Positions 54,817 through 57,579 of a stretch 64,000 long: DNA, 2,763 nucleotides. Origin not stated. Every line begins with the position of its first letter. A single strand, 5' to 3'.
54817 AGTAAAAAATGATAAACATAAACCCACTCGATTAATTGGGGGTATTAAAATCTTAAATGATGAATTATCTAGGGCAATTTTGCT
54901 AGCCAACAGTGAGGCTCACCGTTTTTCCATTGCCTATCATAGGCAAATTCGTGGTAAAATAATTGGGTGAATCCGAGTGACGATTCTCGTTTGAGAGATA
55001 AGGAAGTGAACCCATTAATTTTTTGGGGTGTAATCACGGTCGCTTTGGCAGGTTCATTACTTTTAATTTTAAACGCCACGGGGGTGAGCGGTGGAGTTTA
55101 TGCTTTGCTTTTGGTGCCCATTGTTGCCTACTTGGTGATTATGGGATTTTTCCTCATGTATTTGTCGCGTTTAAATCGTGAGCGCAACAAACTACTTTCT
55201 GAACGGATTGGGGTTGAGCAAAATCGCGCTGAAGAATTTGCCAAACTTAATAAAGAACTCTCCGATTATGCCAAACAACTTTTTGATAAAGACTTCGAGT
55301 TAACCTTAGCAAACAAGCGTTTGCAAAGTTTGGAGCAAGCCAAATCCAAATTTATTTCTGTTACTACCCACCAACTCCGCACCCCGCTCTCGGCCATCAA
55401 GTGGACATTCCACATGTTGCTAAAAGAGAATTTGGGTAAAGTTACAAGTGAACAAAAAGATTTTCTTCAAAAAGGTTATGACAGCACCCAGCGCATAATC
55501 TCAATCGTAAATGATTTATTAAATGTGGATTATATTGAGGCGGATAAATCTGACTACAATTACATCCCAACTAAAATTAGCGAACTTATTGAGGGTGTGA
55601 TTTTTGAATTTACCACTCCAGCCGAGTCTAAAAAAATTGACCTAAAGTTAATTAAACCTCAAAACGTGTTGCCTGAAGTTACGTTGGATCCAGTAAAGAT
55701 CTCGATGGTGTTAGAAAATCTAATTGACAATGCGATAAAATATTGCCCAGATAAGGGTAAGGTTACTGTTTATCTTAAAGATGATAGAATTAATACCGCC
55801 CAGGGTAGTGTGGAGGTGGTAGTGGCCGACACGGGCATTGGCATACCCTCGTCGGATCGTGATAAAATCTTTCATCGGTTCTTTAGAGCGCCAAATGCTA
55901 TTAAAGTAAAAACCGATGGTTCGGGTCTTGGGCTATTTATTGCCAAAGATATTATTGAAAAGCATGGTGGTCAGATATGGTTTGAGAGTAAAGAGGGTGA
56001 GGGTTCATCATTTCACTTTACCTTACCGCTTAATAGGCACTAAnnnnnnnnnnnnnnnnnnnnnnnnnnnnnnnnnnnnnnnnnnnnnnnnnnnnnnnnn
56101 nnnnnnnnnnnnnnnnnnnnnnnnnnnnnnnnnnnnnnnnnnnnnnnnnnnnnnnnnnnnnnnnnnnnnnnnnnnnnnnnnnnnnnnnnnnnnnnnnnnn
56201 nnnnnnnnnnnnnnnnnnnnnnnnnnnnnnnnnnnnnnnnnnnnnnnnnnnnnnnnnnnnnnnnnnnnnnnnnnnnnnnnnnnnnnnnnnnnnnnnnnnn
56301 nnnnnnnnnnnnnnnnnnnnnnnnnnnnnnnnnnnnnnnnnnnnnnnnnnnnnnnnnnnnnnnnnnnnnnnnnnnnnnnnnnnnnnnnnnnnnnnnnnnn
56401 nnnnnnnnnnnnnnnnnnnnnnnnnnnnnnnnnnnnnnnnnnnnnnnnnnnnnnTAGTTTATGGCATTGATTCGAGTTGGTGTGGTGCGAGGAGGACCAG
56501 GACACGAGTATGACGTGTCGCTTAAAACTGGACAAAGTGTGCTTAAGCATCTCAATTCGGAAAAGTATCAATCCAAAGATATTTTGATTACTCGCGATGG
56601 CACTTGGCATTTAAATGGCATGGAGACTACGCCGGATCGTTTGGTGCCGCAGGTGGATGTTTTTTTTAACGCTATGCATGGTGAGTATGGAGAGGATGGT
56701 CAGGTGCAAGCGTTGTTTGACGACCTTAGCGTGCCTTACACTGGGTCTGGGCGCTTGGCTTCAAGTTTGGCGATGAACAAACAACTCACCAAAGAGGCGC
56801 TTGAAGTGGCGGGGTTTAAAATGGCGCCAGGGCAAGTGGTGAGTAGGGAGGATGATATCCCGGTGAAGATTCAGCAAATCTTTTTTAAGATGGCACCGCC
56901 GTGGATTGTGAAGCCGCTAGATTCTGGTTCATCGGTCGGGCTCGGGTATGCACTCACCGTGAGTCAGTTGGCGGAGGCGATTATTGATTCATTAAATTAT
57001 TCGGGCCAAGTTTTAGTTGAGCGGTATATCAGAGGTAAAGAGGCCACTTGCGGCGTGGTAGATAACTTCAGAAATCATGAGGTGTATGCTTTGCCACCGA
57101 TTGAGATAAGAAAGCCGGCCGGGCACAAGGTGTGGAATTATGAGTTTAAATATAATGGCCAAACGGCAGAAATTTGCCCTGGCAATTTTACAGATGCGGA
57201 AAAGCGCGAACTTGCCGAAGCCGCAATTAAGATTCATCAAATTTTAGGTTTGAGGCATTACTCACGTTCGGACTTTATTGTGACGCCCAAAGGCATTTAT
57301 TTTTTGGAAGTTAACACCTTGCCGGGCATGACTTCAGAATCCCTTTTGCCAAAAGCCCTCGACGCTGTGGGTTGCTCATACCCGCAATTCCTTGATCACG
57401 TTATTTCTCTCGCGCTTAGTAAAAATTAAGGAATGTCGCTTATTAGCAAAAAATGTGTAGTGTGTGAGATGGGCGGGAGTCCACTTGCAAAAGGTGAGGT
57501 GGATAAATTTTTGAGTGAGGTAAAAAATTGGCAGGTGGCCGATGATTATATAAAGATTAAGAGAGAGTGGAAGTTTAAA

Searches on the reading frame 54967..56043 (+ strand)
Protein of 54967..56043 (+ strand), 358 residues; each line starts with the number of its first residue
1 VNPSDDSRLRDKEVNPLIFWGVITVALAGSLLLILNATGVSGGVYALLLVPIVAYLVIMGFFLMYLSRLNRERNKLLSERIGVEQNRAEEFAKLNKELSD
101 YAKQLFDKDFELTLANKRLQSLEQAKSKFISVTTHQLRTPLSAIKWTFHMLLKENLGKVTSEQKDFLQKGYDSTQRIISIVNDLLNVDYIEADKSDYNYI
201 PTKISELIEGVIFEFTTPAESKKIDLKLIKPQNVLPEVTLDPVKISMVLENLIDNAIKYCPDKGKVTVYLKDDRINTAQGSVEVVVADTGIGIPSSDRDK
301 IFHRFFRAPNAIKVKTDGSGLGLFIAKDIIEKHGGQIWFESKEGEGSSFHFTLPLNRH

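Call 10: search_protein_families(library=pfam, proteins=[window:54967-56043:+], max_evalue=0.001)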
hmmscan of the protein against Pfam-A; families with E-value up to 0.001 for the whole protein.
window:54967-56043:+ (358 aa): 2 families
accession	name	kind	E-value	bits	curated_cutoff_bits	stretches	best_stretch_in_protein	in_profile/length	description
PF02518.31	HATPase_c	-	2.1e-30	105.8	26.4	1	241-356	2-110/111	Histidine kinase-, DNA gyrase B-, and HSP90-like ATPase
PF00512.31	HisKA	-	3.6e-14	53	26.9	1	125-191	1-64/66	His Kinase A (phospho-acceptor) domain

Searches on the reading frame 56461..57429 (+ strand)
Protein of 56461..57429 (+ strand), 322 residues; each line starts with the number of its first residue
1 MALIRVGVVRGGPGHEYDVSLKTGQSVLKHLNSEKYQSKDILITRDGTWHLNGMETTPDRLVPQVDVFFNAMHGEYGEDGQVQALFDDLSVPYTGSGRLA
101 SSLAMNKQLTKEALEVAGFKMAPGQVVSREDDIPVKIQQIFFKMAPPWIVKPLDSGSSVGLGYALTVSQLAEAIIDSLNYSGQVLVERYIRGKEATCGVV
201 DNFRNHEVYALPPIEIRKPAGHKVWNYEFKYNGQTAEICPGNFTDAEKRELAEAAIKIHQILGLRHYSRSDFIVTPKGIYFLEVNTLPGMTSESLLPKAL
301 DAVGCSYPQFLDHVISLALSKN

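Call 10: search_protein_families(library=pfam, proteins=[window:56461-57429:+], max_evalue=0.001)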
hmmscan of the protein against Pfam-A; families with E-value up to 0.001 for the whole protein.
window:56461-57429:+ (322 aa): 5 families
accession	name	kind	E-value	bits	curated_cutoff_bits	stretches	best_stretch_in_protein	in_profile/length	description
PF07478.18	Dala_Dala_lig_C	-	2.4e-40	138.6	24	1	117-315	5-203/204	D-ala D-ala ligase C-terminus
PF01820.27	Dala_Dala_lig_N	-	1.9e-22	80.5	34.6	2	59-96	84-121/121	D-ala D-ala ligase N-terminus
PF02655.19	ATP-grasp_3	-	9.8e-09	35.9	23.2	1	106-286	3-155/160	ATP-grasp domain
PF02786.22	CPSase_L_D2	-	3.7e-06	27.1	19.8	1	107-286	2-178/211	Carbamoyl-phosphate synthase L chain, ATP binding domain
PF08443.16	RimK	-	0.0002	21.5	21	0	249-292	129-171/188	RimK-like ATP-grasp domain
